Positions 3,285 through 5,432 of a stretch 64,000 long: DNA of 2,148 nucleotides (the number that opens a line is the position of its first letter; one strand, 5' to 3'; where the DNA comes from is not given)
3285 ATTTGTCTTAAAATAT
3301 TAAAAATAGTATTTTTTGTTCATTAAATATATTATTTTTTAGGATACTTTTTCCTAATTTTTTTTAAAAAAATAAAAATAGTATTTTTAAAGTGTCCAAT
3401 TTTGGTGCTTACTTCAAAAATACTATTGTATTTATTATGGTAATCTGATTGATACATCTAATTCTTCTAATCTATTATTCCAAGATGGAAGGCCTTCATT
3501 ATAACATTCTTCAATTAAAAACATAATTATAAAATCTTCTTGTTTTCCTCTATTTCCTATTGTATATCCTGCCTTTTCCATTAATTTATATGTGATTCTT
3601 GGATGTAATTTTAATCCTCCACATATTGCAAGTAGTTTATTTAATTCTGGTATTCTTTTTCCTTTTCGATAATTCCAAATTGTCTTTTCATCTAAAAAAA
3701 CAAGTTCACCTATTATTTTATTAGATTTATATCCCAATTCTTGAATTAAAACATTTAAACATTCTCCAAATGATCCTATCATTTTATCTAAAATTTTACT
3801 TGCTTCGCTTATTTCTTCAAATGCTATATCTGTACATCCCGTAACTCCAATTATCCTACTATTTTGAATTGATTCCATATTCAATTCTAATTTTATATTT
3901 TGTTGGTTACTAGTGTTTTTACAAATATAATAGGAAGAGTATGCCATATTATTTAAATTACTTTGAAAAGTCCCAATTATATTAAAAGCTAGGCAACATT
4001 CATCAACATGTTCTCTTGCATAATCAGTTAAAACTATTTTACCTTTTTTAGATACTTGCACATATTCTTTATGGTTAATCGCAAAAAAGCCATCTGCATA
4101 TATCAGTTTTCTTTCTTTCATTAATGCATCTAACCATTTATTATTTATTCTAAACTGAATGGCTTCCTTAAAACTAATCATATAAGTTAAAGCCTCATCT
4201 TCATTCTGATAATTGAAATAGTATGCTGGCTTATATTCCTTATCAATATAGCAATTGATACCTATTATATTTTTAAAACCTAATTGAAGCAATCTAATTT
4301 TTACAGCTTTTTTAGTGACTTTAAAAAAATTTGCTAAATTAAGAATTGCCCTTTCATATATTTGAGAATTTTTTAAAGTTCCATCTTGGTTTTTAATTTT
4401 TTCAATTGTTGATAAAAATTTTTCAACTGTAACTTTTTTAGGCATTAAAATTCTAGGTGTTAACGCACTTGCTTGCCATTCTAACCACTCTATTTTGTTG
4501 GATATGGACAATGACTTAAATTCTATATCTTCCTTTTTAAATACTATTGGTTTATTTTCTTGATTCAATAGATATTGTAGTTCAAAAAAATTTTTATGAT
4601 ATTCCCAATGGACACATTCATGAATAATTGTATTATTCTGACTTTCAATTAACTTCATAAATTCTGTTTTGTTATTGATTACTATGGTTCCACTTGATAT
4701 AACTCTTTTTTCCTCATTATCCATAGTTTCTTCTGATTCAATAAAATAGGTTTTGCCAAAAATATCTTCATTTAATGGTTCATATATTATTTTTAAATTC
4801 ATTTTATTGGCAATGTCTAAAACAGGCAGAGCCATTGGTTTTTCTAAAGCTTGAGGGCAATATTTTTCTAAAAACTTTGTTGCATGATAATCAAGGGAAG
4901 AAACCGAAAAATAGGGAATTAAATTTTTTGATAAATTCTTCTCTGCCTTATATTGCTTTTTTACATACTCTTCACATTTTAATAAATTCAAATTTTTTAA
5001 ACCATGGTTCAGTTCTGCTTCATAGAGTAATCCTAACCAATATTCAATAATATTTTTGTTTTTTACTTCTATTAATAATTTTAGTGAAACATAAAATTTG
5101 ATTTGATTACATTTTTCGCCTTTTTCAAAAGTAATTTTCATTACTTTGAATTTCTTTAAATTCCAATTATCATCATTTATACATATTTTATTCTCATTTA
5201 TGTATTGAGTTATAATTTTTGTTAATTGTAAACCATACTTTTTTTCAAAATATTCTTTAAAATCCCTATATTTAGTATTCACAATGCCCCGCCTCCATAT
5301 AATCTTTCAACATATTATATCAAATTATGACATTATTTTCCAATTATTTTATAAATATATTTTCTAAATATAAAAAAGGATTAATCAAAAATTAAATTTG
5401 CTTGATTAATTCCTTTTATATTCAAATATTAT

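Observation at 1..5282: Odd minus-strand gene string: A118-type holin, tail-fibre-like Ig-repeat protein, N-terminally truncated Mur-ligase-like protein, Y/D-rich protein, and a 615-aa ImmA/IrrE peptidase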

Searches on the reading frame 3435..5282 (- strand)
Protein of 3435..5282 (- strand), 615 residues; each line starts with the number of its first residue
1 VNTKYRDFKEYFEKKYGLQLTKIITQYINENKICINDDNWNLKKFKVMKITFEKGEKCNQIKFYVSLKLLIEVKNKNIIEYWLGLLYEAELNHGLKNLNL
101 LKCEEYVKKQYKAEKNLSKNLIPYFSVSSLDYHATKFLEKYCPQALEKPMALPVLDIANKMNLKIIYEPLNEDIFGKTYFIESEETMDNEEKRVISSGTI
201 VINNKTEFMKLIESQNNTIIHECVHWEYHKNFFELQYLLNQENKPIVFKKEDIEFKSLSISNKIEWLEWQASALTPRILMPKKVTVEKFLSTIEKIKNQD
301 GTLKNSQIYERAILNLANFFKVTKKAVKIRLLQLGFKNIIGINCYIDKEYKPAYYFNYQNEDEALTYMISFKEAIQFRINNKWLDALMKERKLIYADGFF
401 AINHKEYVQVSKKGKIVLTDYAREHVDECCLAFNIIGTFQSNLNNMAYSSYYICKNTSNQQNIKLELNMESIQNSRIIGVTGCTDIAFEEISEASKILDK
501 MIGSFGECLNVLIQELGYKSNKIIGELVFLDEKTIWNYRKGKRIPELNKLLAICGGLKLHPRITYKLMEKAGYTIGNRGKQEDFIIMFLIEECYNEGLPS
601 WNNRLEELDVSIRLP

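Call 5: search_protein_families(library=pfam, proteins=[window:3435-5282:-], max_evalue=0.01)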
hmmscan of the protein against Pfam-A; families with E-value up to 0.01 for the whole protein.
window:3435-5282:- (615 aa): 0 families

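Call 6: search_protein_families(library=ncbifam, proteins=[window:3435-5282:-], max_evalue=0.01)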
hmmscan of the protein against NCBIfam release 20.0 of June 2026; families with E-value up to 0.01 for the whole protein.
window:3435-5282:- (615 aa): 0 families

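Call 18: search_solved_structures(query=window:3435-5282:-, max_evalue=10, show_alignments=2)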
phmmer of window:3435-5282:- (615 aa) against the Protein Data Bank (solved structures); distinct sequences matched with E-value up to 10: 2.
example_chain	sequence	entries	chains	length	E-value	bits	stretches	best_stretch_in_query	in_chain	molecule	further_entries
8v32_J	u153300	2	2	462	0.088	14.7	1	506-559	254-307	TnsD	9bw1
5t5h_c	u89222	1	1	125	1.9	10.2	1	234-328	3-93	60S ribosomal protein L28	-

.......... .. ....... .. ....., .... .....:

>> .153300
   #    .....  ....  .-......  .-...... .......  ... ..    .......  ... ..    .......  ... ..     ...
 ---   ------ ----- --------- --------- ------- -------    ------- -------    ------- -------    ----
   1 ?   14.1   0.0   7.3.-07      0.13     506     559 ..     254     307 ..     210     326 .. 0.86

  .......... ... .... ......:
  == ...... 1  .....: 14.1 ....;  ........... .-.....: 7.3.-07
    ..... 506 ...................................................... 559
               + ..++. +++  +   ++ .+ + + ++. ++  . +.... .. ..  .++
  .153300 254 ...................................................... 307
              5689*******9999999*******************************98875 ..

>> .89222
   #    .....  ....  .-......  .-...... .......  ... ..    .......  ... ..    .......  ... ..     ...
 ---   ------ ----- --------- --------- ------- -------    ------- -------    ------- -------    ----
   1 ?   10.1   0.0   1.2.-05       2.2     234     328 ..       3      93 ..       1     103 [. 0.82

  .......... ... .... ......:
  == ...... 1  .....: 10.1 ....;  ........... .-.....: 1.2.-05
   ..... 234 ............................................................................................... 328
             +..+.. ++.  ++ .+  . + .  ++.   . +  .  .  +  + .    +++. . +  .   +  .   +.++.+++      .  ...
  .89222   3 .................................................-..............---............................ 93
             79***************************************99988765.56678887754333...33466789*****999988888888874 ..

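Call 24: search_protein_families(library=phrogs, proteins=[window:3435-5282:-], max_evalue=0.01)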
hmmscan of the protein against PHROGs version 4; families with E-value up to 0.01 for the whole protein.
window:3435-5282:- (615 aa): 1 family
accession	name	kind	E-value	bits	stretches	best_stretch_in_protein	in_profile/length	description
phrog_4031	-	unknown function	8.4e-125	418.6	1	4-611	3-624/626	-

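Call 26: search_dna_similar(query=window:3435-5282:-, collection=phages, mode=protein, max_evalue=0.001, max_rows=15)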
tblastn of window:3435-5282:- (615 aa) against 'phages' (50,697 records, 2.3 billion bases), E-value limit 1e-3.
Records with a match: 54; places in all: 54; records where one place covers at least 80% of the query: 33.
Best place of each record, by identity: <60% 54.
By first word of the organism name: Streptococcus 38; Ruminococcus 2; Oscillospiraceae 2; Lachnospiraceae 2; Blautia 2; Anaeroplasmataceae 1; phage 1; Syntrophomonadaceae 1; Acutalibacteraceae 1; Agathobacter 1; and 3 more.
By host as written in the record: Streptococcus suis 11; Oscillospiraceae 2; - 2; Lachnospiraceae 2; Blautia sp. 2; Ruminococcus sp. 1; Ruminococcus bicirculans (ex Liu et al. 2021) 1; Streptococcus suis JS7 1; and 32 more.
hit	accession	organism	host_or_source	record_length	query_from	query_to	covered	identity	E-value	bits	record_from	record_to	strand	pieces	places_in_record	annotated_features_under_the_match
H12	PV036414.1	Ruminococcus phage NatCom_2329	Ruminococcus sp.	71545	6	612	99%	27.8%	1e-45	180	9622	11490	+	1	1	hypothetical protein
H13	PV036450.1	Ruminococcus phage NatCom_38182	Ruminococcus bicirculans (ex Liu et al. ...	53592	6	572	92%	29.6%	4e-56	211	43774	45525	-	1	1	hypothetical protein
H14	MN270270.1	Streptococcus phage phi-SsuJS7_SSU0237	Streptococcus suis JS7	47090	2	574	93%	28.4%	3e-55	208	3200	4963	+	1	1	hypothetical protein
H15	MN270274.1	Streptococcus phage phi-SsuSH0918_comEC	Streptococcus suis SH0918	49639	27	574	89%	29.5%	3e-56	211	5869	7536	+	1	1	hypothetical protein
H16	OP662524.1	Streptococcus phage YS387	Streptococcus suis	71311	27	574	89%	29.3%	8e-56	210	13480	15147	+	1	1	hypothetical protein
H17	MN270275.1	Streptococcus phage phi-SsuSSJ27_rum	Streptococcus suis SSJ27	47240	27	574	89%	29.3%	9e-56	210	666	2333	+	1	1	hypothetical protein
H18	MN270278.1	Streptococcus phage phi-SsuYZDH5_rum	Streptococcus suis YZDH5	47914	27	574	89%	29.3%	9e-56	210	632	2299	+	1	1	hypothetical protein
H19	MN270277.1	Streptococcus phage phi-SsuYTJ2_rum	Streptococcus suis YTJ2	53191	27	574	89%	29.3%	9e-56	210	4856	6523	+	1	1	hypothetical protein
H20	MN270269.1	Streptococcus phage phi-SsuHCJ3_rum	Streptococcus suis HCJ3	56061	27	574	89%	29.3%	9e-56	210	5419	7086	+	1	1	hypothetical protein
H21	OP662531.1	Streptococcus phage YS43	Streptococcus suis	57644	27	574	89%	29.3%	9e-56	210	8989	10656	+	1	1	hypothetical protein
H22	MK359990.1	Streptococcus phage phi-SC181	Streptococcus suis SC181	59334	27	574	89%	29.3%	9e-56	210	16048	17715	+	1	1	XRE family transcriptional regulator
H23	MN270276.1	Streptococcus phage phi-SsuSSJ28_rum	Streptococcus suis SSJ28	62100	27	574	89%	29.3%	9e-56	210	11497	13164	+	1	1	hypothetical protein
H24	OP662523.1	Streptococcus phage YS771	Streptococcus suis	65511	27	574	89%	29.3%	9e-56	210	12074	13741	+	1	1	hypothetical protein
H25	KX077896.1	Streptococcus phage phiJH1301-2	Streptococcus suis JH1301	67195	27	574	89%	29.3%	9e-56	210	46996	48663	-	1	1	hypothetical protein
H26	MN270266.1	Streptococcus phage phi-SsuFJZZ32_rum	Streptococcus suis FJZZ32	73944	27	574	89%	29.3%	9e-56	210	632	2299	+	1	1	hypothetical protein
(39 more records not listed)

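Call 27: get_annotated_region(hit=H22, flank=5000)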
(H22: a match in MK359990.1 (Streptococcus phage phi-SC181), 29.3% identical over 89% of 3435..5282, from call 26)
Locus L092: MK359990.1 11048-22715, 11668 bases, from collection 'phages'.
description: Streptococcus phage phi-SC181, complete genome.
organism: Streptococcus phage phi-SC181 (NCBI taxid 2607969)
taxonomy: Viruses; Duplodnaviria; Heunggongvirae; Uroviricota; Caudoviricetes
host: Streptococcus suis SC181; source: diseased pig lung; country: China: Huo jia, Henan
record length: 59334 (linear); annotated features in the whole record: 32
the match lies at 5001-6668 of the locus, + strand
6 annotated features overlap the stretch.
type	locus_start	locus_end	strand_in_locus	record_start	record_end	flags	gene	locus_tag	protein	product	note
CDS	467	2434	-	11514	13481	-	optrA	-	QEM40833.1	ABC transporter ATP-binding protein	-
CDS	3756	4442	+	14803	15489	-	-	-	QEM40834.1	transposase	IS6-like element IS1216 family transposase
CDS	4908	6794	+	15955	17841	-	-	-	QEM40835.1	XRE family transcriptional regulator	-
CDS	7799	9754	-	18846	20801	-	-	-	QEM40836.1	DNA polymerase I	-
CDS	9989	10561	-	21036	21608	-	-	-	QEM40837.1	hypothetical protein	-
CDS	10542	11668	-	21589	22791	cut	-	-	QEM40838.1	hypothetical protein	-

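Call 28: get_annotated_region(hit=H13, flank=5000)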
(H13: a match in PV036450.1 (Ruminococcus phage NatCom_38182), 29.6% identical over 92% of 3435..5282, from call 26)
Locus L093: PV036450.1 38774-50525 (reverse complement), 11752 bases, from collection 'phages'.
description: Ruminococcus phage NatCom_38182, complete genome.
organism: Ruminococcus phage NatCom_38182 (NCBI taxid 3403540)
taxonomy: Viruses; Duplodnaviria; Heunggongvirae; Uroviricota; Caudoviricetes; Ca. Heliusvirales
host: Ruminococcus bicirculans (ex Liu et al. 2021); source: human feces; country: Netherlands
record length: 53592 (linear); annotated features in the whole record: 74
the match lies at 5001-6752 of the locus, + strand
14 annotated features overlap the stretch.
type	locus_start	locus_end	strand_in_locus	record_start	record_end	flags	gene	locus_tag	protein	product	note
CDS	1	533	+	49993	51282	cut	-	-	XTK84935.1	hypothetical protein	-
CDS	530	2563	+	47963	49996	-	-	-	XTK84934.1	hypothetical protein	-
CDS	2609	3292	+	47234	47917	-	-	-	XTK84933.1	hypothetical protein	-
CDS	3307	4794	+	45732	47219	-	-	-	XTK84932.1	hypothetical protein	-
CDS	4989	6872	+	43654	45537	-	-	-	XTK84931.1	hypothetical protein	-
CDS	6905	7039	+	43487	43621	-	-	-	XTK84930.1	hypothetical protein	-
CDS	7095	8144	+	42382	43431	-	-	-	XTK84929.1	hypothetical protein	-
CDS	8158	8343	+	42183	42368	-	-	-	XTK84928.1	hypothetical protein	-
CDS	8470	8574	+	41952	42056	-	-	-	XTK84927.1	hypothetical protein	-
CDS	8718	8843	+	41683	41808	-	-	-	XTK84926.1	hypothetical protein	-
CDS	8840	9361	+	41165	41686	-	-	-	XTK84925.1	hypothetical protein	-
CDS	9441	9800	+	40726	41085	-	-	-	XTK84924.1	nucleoside 2-deoxyribosyltransferase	-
CDS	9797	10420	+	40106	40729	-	-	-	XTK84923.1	hypothetical protein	-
CDS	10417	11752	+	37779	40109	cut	-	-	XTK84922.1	DNA helicase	-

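Call 31: search_solved_structures(query=A2, max_evalue=10, show_alignments=3)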
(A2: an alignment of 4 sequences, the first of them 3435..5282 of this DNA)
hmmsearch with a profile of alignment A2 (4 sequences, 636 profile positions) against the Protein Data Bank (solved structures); distinct sequences matched with E-value up to 10: 24.
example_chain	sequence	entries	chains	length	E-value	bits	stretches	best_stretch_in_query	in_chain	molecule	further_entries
6af3_B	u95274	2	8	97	8.3e-05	24.3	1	497-566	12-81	HigA antitoxin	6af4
2b5a_A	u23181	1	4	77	0.00013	23.6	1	514-581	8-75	C.BclI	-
9b0q_CH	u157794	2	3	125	0.015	16.8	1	499-581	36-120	Endothelial differentiation-related factor 1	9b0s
9p73_CH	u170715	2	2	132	0.016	16.8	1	498-581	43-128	Endothelial differentiation-related factor 1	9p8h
2r1j_L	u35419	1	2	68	0.022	16.4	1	516-577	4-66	Repressor protein C2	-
9rpv_E4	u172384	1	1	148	0.022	16.3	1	497-581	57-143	Endothelial differentiation-related factor 1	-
1adr_A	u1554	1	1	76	0.028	16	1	516-577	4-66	P22 C2 REPRESSOR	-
7o81_AU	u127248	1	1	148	0.029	15.9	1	498-577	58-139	EDF1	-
3jxb_C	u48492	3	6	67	0.034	15.7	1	524-577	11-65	Repressor protein C2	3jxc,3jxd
2xiu_A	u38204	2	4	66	0.039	15.5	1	521-571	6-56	CYLR2 | CYLR2 SYNONYM CYTOLYSIN REPRESSOR 2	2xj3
1utx_A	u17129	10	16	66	0.043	15.4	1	521-570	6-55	CYLR2 | cytolysin regulator 2 | PUTATIVE TRANSCRIPTION REGULATOR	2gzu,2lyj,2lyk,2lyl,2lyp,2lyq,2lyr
6zvh_i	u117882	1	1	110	0.053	15.1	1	498-570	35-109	Endothelial differentiation-related factor 1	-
1x57_A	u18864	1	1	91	0.06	14.9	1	520-581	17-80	Endothelial differentiation-related factor 1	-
3bs3_A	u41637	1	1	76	0.065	14.8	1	513-574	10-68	Putative DNA-binding protein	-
9k3w_A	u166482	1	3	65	0.13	13.8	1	525-565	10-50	Transcriptional regulator, PbsX family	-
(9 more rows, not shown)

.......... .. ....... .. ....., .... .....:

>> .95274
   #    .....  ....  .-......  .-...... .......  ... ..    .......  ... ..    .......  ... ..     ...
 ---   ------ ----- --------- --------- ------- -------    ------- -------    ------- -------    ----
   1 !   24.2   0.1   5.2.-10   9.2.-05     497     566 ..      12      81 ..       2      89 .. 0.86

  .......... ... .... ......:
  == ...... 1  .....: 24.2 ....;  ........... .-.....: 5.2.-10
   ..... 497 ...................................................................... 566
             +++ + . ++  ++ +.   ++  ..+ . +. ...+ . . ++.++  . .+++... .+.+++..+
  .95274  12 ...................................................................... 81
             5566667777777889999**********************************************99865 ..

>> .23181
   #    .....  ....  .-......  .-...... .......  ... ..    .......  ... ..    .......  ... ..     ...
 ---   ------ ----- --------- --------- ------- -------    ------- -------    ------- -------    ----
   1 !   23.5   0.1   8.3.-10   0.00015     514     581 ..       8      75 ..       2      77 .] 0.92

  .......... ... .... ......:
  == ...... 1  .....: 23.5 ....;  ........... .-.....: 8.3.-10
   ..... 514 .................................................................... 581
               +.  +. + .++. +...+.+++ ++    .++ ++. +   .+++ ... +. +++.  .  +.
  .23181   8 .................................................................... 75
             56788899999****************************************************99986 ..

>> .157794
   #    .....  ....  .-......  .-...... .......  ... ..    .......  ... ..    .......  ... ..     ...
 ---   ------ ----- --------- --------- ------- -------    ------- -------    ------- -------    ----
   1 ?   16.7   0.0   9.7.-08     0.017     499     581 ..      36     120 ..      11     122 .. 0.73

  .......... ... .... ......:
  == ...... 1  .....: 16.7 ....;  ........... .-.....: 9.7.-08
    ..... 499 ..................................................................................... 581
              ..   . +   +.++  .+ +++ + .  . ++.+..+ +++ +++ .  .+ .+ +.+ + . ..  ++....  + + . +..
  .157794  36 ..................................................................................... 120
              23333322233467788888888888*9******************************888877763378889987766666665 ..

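Call 32: search_protein_families(library=pfam, alignment_id=A2, max_evalue=10)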
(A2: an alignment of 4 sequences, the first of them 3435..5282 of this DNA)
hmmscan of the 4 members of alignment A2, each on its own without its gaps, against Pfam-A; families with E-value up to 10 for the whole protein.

A. member 1, window:3435-5282:- (615 aa): 1 family
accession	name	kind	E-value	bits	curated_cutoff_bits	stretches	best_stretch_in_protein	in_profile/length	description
PF06114.19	Peptidase_M78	-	0.22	11.7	22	1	233-331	48-122/123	IrrE N-terminal-like domain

B. families by the number of members that match (of 4 scanned): 12 families
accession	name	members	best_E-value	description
PF06114.19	Peptidase_M78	4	8.6e-08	IrrE N-terminal-like domain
PF01381.28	HTH_3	2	2.4e-06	Helix-turn-helix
PF13560.12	HTH_31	1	0.0002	Helix-turn-helix domain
PF25711.1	crAss_THB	1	0.007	Crassvirus tail hub protein B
PF08279.18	HTH_11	1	0.033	HTH domain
PF13412.12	HTH_24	1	0.039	Winged helix-turn-helix DNA-binding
PF12197.13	lci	1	0.041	LCI fold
PF13936.12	HTH_38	1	0.052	Helix-turn-helix domain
PF20432.4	Xre-like-HTH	1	0.062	Antitoxin Xre-like helix-turn-helix domain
PF13613.12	HTH_Tnp_4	1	0.095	Helix-turn-helix of DDE superfamily endonuclease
PF18818.7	MPTase-PolyVal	1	0.1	Zincin-like metallopeptidase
PF13443.12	HTH_26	1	0.15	Cro/C1-type HTH DNA-binding domain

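Call 78: search_protein_families(library=padloc, proteins=[window:3435-5282:-], max_evalue=0.001)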
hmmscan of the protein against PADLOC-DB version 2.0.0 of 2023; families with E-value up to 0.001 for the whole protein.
window:3435-5282:- (615 aa): 0 families
